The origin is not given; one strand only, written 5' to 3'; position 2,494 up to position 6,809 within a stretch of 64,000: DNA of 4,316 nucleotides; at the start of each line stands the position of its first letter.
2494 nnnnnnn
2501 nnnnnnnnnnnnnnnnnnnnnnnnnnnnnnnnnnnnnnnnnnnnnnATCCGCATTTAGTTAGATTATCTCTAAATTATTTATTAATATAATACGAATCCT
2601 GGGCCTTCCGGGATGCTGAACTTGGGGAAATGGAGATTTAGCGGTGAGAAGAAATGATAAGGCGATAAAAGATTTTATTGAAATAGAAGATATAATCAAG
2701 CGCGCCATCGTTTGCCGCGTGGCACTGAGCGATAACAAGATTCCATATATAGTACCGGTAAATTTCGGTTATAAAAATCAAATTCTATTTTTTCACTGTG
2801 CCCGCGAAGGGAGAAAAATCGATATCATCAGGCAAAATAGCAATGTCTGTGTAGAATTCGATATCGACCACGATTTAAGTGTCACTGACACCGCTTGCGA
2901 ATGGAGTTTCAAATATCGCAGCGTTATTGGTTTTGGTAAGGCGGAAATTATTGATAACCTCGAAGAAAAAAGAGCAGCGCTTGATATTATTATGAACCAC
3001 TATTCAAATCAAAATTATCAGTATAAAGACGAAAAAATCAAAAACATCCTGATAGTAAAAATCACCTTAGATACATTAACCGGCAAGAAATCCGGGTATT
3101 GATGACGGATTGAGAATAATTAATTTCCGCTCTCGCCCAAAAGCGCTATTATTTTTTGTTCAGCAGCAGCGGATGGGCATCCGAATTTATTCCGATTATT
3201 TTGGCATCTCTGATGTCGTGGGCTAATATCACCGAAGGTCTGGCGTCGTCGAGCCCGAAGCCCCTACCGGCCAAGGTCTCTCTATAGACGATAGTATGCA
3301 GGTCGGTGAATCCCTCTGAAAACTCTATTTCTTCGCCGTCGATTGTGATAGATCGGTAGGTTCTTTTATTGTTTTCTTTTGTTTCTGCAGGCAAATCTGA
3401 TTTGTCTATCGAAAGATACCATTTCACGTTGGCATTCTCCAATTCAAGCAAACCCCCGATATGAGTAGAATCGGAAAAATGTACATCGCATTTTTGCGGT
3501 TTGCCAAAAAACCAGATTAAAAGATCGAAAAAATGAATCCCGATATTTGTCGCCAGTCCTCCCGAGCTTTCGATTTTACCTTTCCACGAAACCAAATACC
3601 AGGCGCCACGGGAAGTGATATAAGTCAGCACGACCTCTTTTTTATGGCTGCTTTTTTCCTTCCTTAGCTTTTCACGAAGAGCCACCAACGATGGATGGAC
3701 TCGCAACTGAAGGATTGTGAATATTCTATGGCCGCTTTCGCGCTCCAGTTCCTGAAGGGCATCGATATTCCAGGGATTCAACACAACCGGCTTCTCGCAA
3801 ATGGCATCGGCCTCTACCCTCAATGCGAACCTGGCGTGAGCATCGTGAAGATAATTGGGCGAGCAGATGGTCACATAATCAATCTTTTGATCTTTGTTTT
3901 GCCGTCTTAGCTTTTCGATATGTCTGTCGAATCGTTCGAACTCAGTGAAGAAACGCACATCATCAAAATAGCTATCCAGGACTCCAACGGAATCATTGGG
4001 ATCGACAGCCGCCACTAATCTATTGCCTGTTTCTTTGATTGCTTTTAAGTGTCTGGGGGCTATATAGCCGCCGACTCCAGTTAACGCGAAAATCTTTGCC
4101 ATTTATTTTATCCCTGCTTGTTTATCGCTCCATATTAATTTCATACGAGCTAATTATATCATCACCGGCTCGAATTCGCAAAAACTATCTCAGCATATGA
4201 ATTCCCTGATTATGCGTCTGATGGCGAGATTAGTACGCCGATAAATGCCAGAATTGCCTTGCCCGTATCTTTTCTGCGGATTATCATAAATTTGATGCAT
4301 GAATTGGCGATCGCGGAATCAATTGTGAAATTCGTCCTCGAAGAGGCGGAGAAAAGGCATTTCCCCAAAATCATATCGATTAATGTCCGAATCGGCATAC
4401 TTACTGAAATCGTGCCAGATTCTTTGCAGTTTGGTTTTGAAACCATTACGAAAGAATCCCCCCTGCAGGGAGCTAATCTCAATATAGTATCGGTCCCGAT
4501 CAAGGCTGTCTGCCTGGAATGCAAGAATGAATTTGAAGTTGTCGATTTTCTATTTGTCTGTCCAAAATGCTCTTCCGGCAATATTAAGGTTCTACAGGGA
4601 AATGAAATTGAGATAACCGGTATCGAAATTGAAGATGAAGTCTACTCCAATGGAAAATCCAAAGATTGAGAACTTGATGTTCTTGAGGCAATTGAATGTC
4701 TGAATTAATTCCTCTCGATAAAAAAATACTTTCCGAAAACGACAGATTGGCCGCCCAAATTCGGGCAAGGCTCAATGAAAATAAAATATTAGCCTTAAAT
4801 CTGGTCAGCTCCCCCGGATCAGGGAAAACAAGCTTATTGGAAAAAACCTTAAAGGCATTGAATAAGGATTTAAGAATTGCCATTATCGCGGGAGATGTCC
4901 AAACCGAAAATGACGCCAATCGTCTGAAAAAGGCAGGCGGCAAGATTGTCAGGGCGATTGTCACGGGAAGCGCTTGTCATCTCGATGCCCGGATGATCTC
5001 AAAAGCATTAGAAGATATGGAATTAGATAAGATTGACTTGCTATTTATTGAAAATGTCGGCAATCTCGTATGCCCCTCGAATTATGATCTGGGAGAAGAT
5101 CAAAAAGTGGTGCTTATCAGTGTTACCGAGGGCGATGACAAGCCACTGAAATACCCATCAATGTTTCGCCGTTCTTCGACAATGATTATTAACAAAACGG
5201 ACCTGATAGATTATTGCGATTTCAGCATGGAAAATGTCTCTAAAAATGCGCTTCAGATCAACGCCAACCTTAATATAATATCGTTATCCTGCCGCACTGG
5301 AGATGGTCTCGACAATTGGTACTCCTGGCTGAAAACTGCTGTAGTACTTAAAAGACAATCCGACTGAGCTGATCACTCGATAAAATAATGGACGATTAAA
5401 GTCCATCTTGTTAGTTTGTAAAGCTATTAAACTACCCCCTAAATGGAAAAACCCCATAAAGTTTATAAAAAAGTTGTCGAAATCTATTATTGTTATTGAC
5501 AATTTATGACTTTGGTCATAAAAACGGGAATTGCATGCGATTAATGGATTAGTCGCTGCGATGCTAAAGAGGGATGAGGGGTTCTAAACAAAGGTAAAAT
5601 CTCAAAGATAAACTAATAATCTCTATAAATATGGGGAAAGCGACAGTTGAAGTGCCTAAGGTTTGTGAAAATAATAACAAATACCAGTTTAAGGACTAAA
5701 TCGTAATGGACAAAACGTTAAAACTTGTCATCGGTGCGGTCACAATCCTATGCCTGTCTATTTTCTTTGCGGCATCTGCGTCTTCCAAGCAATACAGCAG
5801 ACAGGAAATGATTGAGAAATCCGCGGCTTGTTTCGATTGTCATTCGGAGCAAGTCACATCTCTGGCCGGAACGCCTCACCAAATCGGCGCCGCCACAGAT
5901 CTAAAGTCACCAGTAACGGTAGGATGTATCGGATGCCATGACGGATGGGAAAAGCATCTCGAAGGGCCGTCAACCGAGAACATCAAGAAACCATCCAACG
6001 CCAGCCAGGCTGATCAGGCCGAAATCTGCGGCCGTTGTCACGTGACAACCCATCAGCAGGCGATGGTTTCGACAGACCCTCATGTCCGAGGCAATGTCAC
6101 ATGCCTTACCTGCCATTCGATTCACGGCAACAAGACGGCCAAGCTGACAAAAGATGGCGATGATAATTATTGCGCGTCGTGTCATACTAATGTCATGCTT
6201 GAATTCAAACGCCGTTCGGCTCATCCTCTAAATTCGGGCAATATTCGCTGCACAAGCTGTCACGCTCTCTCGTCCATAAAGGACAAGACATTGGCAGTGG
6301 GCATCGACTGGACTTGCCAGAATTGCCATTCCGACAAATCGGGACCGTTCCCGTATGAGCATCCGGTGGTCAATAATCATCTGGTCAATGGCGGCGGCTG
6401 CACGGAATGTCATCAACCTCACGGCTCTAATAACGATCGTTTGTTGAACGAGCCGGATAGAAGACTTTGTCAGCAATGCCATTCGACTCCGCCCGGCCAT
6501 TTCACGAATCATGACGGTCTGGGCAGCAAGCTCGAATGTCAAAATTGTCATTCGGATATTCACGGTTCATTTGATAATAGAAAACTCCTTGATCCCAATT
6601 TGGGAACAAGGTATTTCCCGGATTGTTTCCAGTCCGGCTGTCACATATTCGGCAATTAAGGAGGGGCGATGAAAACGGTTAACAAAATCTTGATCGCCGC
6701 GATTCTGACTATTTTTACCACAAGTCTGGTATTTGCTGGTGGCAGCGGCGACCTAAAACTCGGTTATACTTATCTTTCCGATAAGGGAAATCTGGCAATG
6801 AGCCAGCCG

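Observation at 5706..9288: Compact porin-cytochrome module: periplasmic decahaem, 515-aa outer-membrane barrel and hexahaem lipoprotein in one operon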

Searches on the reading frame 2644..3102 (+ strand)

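Call 60: search_protein_families(library=pfam, proteins=[window:2644-3102:+], max_evalue=0.00001)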
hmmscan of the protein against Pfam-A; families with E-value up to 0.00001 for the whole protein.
window:2644-3102:+ (152 aa): 2 families
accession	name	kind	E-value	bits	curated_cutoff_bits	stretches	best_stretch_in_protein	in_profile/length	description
PF12900.13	Pyridox_ox_2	-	4.8e-26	91.8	27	1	13-149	4-140/140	Pyridoxamine 5'-phosphate oxidase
PF01243.27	PNPOx_N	-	8.6e-08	33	28.1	1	13-143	4-114/120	Pyridoxamine 5'-phosphate oxidase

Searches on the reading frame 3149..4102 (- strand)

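Call 60: search_protein_families(library=pfam, proteins=[window:3149-4102:-], max_evalue=0.00001)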
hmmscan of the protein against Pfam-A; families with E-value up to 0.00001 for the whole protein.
window:3149-4102:- (317 aa): 2 families
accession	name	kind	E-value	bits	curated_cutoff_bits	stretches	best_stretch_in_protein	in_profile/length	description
PF01408.29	GFO_IDH_MocA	-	2e-16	61.2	24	1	5-128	3-117/120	Oxidoreductase family, NAD-binding Rossmann fold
PF02894.22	GFO_IDH_MocA_C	-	2.7e-11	44.1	22.9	1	160-212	19-72/218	Oxidoreductase family, C-terminal alpha/beta domain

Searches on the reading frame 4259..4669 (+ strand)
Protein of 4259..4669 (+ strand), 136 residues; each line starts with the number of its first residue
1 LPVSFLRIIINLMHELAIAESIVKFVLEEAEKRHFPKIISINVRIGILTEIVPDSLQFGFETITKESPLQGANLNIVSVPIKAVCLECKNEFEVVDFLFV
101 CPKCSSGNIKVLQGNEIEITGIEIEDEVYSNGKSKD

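Call 60: search_protein_families(library=pfam, proteins=[window:4259-4669:+], max_evalue=0.00001)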
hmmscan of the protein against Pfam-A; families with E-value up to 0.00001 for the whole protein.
window:4259-4669:+ (136 aa): 1 family
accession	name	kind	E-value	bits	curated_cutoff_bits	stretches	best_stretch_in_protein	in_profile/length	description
PF01155.25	HypA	-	5.7e-32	110.5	28.9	1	13-124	1-112/112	Hydrogenase/urease nickel incorporation, metallochaperone, hypA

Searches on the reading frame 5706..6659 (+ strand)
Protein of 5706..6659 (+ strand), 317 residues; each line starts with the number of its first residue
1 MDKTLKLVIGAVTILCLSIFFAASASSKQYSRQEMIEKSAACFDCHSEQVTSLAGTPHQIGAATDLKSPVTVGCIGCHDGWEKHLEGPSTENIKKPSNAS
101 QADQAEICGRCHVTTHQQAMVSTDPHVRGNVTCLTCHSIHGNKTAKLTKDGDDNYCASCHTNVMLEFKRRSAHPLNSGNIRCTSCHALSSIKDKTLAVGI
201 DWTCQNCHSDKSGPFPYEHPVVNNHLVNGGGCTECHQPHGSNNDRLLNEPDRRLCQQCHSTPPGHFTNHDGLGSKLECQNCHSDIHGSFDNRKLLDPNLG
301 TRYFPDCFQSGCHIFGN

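Call 4: search_protein_families(library=pfam, proteins=[window:5706-6659:+], max_evalue=1)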
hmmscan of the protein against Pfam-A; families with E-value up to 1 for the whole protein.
window:5706-6659:+ (317 aa): 8 families
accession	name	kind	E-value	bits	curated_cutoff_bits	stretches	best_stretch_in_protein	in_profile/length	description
PF09699.15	Paired_CXXCH_1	-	3.8e-28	97.4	20.6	5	226-260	3-37/41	Doubled CXXCH motif (Paired_CXXCH_1)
PF14522.11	Cytochrome_C7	-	8e-15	54.9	24.8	4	201-260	13-67/67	Cytochrome c7 and related cytochrome c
PF14537.11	Cytochrom_c3_2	-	6.8e-12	46.1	25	5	126-209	2-79/79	Cytochrome c3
PF22678.1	Cytochrom_c_NrfB-like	-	2.1e-10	41.3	27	2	74-145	1-73/89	Cytochrome c-type protein NrfB-like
PF13435.11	Cytochrome_C554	-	1.8e-06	29.2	20.8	2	94-138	34-84/84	Cytochrome c554 and c-prime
PF12773.13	DZR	-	0.009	16.6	27.3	1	152-193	11-38/45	Double zinc ribbon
PF22747.2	Zn_ribbon_DUF2089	-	0.026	15.1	27.6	1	274-290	11-27/32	DUF2089 zinc ribbon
PF03264.19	Cytochrom_NNT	-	0.026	14.7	24.1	2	31-80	116-166/174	NapC/NirT cytochrome c family, N-terminal region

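Call 5: search_protein_families(library=ncbifam, proteins=[window:5706-6659:+], max_evalue=1)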
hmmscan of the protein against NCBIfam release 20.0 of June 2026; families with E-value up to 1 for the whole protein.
window:5706-6659:+ (317 aa): 11 families
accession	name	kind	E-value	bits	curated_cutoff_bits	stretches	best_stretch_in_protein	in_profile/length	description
TIGR03508.1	decahem_SO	subfamily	1.2e-49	169.1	192.2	1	40-289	3-255/258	DmsE family decaheme c-type cytochrome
NF041028.1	decahem_GSU2203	exception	7.4e-47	160.1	325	2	38-261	35-254/317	GSU2203 family decaheme c-type cytochrome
TIGR01905.1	paired_CXXCH_1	subfamily_domain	2.1e-21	75.5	25.2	4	227-261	4-38/41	doubled CXXCH domain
NF008659.0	PRK11659.1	equivalog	9.7e-16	58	184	3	10-145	17-150/188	cytochrome c nitrite reductase pentaheme subunit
TIGR03146.1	cyt_nit_nrfB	equivalog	9.1e-11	42.2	166.6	2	35-162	7-143/145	cytochrome c nitrite reductase pentaheme subunit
NF047727.1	4hemeCytCCctA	equivalog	2.6e-07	30.7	180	2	154-211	58-107/109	tetraheme c-type cytochrome CctA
TIGR04257.1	nanowire_3heme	domain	0.014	15.5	40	0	16-49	29-61/75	c(7)-type cytochrome triheme domain-containing protein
NF045722.1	c3_cytochr_TmcA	equivalog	0.015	15.2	114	1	156-214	60-117/125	acidic tetraheme cytochrome c3 TmcA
TIGR04315.1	octaheme_Shew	subfamily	0.041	12.9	375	1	71-138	187-251/440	tetrathionate reductase family octaheme c-type cytochrome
NF008045.0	PRK10778.1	equivalog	0.049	13.9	289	1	142-197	100-150/151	RNA polymerase-binding protein DksA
NF038101.1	Trm112_arch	equivalog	0.86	9.8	77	0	156-188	11-43/59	methytransferase partner Trm112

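Call 6: search_solved_structures(query=window:5706-6659:+, max_evalue=0.01, show_alignments=1)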
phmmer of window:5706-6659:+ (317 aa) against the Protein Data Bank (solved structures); distinct sequences matched with E-value up to 0.01: 2.
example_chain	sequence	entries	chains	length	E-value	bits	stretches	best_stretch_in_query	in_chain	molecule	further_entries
6r2q_A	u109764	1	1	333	2.9e-30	108.9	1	38-289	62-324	Cystathionine beta-synthase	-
2ozy_A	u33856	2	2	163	1e-09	41.4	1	22-162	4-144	Cytochrome c-type protein nrfB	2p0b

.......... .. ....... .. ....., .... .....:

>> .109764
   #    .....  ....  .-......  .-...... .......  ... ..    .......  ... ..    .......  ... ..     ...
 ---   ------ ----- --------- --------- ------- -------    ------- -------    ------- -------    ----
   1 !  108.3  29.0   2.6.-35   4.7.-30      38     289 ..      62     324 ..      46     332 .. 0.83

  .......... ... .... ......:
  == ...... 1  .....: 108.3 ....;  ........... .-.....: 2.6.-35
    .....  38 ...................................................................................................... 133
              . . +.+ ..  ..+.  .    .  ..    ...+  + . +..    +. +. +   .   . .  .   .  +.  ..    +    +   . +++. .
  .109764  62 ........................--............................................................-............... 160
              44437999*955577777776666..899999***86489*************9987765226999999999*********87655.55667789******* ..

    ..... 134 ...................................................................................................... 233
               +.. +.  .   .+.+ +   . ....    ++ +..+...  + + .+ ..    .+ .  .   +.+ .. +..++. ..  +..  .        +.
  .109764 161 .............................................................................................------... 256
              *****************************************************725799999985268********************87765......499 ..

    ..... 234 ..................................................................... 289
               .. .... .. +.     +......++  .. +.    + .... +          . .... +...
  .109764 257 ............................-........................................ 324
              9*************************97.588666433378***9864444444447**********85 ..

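Call 51: find_homologous_proteins(query=window:5706-6659:+, max_evalue=1e-10)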
Query window:5706-6659:+ (317 aa): 464 proteins with E <= 1e-10 among 1125 candidates; the best 120 are listed.
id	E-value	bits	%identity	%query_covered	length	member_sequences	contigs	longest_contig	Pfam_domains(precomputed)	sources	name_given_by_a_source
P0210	2.1e-221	752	100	100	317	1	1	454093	PF09699.16,PF14537.12,PF13435.12,PF22678.2,PF14522.12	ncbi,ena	-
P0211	1.6e-132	460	59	99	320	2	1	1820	PF09699.16,PF14537.12,PF22678.2,PF14522.12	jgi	jgi:DmsE family decaheme c-type cytochrome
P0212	1.7e-129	450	61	97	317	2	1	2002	PF09699.16,PF14537.12,PF22678.2,PF14522.12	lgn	-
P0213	2.3e-127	443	57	99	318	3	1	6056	PF09699.16,PF14537.12,PF13435.12,PF22678.2,PF14522.12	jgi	jgi:DmsE family decaheme c-type cytochrome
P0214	9.5e-126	438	59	97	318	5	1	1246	PF09699.16,PF14537.12,PF22678.2,PF22747.3,PF14522.12,PF22113.2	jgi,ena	-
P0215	2.9e-124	433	60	95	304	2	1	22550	PF09699.16,PF14537.12,PF13435.12,PF22678.2,PF14522.12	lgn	-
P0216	1.3e-123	431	58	97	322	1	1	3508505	PF09699.16,PF14537.12,PF22678.2,PF14522.12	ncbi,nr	ncbi:putative Decaheme c-type cytochrome, DmsE family [Candidatus Zixiibacteriota bacterium]|nr:puta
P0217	7.1e-123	428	56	99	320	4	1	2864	PF09699.16,PF14537.12,PF13435.12,PF22678.2,PF14522.12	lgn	-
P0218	7.2e-122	425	58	99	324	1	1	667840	PF09699.16,PF14537.12,PF13435.12,PF22678.2,PF03264.20,PF14522.12,PF22113.2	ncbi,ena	-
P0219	7.4e-122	425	57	98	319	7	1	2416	PF09699.16,PF14537.12,PF22678.2,PF14522.12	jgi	-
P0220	3.0e-120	420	56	99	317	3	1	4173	PF09699.16,PF14537.12,PF22678.2,PF14522.12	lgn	-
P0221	3.5e-120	419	57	99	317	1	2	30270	PF09699.16,PF14537.12,PF22678.2,PF12773.14,PF14522.12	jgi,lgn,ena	-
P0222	4.3e-120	419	56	97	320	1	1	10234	PF09699.16,PF14537.12,PF22678.2,PF14522.12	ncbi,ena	-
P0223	1.8e-119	417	57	97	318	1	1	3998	PF09699.16,PF14537.12,PF13435.12,PF22678.2,PF14522.12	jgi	jgi:DmsE family decaheme c-type cytochrome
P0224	2.8e-119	416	60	94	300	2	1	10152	PF09699.16,PF14537.12,PF22678.2,PF14522.12,PF22113.2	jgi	jgi:DmsE family decaheme c-type cytochrome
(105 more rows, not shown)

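Call 67: list_cluster_members(proteins=[P0210, P0001, P0090])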
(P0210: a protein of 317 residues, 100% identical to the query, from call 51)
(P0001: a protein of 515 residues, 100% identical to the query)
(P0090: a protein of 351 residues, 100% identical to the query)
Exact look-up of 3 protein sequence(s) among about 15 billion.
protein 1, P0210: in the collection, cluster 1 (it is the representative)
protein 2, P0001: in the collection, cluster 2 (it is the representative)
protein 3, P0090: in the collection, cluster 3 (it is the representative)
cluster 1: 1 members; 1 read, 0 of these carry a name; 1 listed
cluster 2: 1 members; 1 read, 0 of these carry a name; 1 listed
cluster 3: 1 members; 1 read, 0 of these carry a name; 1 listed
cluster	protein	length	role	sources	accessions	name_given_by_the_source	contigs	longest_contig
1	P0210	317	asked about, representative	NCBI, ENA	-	-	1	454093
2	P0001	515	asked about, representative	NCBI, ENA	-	-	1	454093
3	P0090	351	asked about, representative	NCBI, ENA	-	-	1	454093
